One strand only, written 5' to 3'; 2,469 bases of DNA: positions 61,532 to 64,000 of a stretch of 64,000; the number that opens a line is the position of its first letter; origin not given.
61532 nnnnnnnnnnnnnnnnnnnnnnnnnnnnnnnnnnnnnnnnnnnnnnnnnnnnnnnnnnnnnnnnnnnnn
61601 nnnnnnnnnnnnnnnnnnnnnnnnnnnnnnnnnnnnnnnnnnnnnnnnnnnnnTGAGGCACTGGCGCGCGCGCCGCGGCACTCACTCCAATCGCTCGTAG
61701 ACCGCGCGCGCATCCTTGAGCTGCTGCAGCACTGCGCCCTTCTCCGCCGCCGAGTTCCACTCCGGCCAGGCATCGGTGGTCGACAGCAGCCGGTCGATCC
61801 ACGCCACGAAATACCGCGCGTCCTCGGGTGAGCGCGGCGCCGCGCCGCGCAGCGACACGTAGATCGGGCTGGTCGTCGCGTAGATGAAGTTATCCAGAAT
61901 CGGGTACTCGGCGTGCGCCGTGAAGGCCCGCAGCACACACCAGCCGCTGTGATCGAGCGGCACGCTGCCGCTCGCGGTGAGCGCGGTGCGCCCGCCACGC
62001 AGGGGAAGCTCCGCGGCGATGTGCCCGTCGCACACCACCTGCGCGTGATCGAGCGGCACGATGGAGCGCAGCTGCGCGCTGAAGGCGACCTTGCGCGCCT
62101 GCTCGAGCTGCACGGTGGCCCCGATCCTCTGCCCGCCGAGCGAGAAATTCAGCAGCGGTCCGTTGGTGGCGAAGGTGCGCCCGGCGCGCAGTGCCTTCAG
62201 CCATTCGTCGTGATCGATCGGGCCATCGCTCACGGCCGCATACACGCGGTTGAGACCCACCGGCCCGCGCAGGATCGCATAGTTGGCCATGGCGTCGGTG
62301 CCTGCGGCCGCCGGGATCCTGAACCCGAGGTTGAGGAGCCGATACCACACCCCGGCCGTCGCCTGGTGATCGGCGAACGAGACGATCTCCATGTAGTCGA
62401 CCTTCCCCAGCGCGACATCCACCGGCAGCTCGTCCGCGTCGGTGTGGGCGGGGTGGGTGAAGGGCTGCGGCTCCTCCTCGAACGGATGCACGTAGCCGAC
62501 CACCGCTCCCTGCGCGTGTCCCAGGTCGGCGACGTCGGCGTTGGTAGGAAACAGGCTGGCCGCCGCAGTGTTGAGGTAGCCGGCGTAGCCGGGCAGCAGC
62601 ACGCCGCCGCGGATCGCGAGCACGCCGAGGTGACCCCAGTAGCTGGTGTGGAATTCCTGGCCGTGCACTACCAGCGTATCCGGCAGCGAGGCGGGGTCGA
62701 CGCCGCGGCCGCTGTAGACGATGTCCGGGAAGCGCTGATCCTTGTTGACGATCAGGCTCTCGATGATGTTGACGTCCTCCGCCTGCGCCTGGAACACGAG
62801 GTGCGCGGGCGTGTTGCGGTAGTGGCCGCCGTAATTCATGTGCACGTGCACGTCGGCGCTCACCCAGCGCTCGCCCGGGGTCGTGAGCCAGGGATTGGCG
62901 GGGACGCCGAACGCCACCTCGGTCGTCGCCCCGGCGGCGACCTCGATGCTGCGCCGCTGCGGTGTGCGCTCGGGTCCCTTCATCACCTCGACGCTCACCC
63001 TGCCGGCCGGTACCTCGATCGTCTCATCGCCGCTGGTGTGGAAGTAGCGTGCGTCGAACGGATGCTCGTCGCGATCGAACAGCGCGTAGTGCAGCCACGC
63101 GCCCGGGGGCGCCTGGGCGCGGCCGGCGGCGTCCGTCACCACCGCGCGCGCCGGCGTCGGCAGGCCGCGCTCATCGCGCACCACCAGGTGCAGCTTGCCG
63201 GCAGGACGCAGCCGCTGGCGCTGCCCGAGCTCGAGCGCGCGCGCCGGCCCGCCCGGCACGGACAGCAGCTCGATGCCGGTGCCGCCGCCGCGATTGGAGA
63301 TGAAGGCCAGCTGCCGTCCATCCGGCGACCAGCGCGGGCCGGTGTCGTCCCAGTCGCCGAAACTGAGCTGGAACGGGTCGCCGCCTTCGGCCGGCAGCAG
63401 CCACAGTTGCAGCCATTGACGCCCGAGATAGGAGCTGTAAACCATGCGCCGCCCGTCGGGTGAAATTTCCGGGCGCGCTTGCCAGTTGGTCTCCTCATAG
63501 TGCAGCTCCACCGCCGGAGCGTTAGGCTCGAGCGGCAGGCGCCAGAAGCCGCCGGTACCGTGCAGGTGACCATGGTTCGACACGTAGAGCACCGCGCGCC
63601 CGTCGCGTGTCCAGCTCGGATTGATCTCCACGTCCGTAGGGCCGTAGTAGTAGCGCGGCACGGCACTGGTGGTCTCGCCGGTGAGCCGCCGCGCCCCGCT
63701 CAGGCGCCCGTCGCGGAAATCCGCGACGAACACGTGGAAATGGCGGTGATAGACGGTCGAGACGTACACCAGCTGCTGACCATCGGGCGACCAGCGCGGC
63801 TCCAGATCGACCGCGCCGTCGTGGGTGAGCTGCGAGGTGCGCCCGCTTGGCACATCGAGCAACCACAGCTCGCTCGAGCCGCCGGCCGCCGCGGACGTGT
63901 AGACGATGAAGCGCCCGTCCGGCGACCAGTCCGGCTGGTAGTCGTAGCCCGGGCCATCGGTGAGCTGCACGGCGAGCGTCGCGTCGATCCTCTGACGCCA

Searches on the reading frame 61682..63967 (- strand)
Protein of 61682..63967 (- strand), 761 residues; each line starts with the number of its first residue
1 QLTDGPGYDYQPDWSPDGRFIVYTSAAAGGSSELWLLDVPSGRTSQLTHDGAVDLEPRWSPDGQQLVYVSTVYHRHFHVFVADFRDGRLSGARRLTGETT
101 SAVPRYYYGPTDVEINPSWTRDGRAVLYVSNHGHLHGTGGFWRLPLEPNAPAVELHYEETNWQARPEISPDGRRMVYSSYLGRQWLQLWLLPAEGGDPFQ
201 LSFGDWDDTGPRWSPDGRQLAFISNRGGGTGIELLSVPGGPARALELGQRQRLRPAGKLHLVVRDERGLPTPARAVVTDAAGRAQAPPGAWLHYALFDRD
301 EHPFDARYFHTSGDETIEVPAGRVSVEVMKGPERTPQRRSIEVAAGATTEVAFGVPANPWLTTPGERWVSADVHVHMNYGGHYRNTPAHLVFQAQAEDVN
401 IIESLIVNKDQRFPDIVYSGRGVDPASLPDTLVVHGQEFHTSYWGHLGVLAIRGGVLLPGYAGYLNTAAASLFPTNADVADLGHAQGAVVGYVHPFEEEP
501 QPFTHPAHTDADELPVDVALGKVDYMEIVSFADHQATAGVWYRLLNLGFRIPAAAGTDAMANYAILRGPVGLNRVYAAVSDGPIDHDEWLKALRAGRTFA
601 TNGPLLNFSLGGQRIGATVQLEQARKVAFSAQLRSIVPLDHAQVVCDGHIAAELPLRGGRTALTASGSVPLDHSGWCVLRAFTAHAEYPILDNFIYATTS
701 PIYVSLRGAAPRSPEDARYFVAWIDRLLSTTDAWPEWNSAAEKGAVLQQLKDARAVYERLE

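Call 71: search_protein_families(library=pfam, proteins=[window:61682-63967:-], max_evalue=0.000001)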
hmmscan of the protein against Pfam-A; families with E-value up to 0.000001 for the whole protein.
window:61682-63967:- (761 aa): 1 family
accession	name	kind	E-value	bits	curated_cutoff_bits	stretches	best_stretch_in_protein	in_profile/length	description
PF07676.18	PD40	-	5.1e-31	106.4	20.9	2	207-232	10-36/38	WD40-like Beta Propeller Repeat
